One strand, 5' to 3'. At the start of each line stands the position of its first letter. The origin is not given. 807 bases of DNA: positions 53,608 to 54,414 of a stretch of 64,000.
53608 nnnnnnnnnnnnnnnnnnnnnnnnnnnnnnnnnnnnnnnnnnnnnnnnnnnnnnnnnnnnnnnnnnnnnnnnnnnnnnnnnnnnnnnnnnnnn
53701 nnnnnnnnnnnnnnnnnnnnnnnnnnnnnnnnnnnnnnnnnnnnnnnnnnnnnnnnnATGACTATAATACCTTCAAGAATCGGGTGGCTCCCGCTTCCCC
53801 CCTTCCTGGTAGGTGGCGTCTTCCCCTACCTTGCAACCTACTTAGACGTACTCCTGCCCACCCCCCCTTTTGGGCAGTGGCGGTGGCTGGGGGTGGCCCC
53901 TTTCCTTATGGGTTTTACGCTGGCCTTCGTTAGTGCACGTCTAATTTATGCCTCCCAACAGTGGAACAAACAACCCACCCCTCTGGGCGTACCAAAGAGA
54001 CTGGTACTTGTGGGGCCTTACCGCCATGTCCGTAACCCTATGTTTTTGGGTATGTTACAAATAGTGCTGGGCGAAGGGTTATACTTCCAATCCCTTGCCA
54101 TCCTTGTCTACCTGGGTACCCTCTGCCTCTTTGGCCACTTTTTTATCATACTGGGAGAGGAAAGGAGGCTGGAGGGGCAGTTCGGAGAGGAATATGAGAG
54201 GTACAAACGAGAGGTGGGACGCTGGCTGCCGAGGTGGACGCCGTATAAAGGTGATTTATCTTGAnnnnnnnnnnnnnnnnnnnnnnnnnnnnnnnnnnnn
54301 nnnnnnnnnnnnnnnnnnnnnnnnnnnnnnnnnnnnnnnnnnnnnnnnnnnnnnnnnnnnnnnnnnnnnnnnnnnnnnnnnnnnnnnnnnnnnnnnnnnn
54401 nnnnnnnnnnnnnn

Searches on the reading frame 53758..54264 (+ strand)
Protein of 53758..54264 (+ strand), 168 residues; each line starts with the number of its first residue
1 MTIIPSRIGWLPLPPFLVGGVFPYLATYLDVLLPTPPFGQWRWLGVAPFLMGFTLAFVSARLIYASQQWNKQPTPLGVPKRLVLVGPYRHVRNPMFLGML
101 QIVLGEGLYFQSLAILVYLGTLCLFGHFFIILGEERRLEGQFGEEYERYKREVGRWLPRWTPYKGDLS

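Call 68: search_protein_families(library=pfam, proteins=[window:53758-54264:+], max_evalue=0.001)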
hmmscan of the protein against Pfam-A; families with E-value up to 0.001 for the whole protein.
window:53758-54264:+ (168 aa): 1 family
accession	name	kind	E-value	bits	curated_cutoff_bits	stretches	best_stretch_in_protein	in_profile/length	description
PF04191.18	PEMT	-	5.3e-10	40.1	25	1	43-144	4-104/105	Phospholipid methyltransferase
